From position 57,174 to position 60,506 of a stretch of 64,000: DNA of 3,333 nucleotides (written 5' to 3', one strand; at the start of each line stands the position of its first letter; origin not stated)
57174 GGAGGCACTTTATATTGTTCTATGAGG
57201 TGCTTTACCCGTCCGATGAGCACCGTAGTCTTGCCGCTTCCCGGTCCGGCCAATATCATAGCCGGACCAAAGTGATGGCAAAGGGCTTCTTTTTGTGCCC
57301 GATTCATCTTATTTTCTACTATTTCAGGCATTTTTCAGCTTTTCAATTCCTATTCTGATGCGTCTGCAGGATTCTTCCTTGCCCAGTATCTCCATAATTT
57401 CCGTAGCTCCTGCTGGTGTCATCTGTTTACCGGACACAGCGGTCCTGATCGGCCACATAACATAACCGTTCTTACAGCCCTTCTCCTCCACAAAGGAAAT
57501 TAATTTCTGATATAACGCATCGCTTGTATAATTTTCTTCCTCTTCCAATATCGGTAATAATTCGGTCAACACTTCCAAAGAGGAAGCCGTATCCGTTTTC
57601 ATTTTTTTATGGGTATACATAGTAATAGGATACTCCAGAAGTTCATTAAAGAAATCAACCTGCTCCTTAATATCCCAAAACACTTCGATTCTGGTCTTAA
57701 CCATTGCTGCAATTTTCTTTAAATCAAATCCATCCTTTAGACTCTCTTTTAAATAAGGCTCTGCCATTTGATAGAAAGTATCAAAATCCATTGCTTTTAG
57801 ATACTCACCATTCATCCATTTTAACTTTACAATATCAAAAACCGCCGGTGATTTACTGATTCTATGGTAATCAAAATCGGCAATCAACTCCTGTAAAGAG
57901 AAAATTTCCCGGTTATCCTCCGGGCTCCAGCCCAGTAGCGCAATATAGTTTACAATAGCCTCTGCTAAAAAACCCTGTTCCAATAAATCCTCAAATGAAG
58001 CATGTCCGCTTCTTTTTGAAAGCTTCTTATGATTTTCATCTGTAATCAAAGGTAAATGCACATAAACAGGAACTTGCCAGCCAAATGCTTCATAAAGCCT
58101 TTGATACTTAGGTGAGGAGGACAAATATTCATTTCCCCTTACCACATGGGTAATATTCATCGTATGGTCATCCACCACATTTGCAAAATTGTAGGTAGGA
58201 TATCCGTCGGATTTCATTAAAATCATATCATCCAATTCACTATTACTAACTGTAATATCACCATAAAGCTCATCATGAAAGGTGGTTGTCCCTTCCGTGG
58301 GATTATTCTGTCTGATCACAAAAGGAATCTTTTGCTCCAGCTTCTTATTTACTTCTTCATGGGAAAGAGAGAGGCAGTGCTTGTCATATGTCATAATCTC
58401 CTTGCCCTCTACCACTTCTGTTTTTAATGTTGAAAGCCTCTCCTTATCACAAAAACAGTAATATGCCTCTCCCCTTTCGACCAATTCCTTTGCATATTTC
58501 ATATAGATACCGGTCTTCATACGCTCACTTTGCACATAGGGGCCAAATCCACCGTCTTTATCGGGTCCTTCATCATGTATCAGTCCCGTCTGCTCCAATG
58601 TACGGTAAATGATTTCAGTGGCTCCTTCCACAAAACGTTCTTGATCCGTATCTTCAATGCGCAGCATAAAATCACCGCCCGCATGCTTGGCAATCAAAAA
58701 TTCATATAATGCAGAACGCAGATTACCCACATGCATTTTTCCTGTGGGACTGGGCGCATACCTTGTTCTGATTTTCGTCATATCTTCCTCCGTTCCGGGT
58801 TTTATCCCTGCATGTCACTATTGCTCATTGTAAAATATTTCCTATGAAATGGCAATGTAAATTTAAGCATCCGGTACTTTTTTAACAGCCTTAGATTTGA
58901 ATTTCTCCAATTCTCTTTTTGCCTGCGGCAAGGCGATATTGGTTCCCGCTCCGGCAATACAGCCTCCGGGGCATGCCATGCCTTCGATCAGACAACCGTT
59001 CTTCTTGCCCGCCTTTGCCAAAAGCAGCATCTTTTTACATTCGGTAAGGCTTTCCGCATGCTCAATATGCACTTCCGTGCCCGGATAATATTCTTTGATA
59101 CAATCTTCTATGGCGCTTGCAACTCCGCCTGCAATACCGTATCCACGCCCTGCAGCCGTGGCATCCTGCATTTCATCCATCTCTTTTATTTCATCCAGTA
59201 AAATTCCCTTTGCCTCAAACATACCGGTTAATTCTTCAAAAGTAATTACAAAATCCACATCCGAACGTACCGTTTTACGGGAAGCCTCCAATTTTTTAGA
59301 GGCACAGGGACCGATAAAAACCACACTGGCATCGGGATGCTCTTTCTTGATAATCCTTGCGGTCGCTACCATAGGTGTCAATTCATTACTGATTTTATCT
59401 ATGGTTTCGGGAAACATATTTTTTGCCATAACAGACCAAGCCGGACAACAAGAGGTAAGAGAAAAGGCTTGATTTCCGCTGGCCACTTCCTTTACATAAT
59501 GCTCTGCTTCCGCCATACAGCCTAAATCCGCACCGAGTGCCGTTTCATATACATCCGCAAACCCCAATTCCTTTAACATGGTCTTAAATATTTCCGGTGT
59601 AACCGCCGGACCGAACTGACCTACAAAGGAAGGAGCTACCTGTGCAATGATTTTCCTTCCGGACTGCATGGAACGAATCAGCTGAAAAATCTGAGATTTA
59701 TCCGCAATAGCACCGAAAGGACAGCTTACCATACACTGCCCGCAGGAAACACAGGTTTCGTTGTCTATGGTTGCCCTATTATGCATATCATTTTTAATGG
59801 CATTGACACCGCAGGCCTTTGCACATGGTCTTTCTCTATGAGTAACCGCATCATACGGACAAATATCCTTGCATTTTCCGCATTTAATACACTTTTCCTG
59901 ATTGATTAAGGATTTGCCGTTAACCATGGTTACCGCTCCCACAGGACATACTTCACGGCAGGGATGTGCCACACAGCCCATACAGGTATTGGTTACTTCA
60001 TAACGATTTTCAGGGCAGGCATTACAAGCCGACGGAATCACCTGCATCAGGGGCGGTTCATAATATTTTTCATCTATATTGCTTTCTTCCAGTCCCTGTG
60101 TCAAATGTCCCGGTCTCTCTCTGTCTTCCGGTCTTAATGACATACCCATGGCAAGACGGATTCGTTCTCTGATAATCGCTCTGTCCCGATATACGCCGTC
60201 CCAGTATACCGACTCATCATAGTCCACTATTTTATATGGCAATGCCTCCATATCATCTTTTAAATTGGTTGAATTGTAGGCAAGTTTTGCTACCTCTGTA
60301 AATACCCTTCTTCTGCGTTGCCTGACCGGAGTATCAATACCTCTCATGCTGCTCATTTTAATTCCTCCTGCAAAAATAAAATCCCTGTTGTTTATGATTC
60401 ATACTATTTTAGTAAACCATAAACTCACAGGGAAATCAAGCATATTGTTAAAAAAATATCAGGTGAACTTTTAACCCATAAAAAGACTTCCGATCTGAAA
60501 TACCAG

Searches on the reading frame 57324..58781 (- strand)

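Call 61: search_protein_families(library=pfam, proteins=[window:57324-58781:-], max_evalue=0.001)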
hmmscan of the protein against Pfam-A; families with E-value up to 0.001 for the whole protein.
window:57324-58781:- (485 aa): 2 families
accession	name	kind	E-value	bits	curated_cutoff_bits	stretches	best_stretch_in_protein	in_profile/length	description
PF00749.27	tRNA-synt_1c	-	4.5e-99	331.7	23.4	1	3-322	1-314/314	tRNA synthetases class I (E and Q), catalytic domain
PF19269.4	Anticodon_2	-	9.4e-46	156.2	23.6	1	336-479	2-141/141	Anticodon binding domain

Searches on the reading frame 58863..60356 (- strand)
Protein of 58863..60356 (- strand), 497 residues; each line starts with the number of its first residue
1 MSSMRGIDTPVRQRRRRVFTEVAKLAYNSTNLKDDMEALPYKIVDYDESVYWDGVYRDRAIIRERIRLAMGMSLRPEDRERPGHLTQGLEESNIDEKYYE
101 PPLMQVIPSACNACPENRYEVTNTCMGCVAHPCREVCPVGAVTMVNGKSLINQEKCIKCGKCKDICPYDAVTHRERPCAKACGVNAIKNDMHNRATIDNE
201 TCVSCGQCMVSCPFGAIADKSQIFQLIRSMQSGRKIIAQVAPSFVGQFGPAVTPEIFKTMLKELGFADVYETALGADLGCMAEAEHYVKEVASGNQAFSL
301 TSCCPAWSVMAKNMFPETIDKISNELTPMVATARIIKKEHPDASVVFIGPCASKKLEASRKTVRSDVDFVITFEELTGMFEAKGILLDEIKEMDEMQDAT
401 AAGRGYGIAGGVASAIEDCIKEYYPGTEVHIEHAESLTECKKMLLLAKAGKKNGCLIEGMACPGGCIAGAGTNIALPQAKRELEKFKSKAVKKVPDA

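Call 61: search_protein_families(library=pfam, proteins=[window:58863-60356:-], max_evalue=0.001)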
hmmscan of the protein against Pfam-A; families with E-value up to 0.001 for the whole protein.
window:58863-60356:- (497 aa): 12 families
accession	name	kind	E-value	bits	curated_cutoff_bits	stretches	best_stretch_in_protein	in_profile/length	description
PF02906.19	Fe_hyd_lg_C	-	1.9e-65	221.4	22.1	1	235-470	2-245/245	Iron only hydrogenase large subunit, C-terminal domain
PF25160.1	LdpA_Fe-S-bd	-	1.2e-12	47.8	27.6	2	175-221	6-47/49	LdpA Fe-S cluster-binding domain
PF00037.32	Fer4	-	1.3e-12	47.4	21.1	2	151-172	3-24/24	4Fe-4S binding domain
PF12838.12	Fer4_7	-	2.4e-10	41.1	27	2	155-216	1-52/52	4Fe-4S dicluster domain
PF12837.12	Fer4_6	-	3.2e-10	39.9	25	2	195-217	2-24/24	4Fe-4S binding domain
PF13237.11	Fer4_10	-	5.1e-08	33.2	25.5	2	121-167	5-53/53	4Fe-4S dicluster domain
PF12797.12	Fer4_2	-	8.3e-08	32.1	24.5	2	150-168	4-22/22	4Fe-4S binding domain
PF13187.11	Fer4_9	-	6.6e-07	29.7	27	1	125-170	2-51/52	4Fe-4S dicluster domain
PF14697.11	Fer4_21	-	2e-06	28.3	35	1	178-217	14-57/59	4Fe-4S dicluster domain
PF13484.11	Fer4_16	-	2.2e-06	28.8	30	0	201-221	1-21/66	4Fe-4S double cluster binding domain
PF12800.12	Fer4_4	-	3.4e-05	24.2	24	1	154-169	2-17/17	4Fe-4S binding domain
PF13183.11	Fer4_8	-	0.00026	21.9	27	1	154-215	3-67/68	4Fe-4S dicluster domain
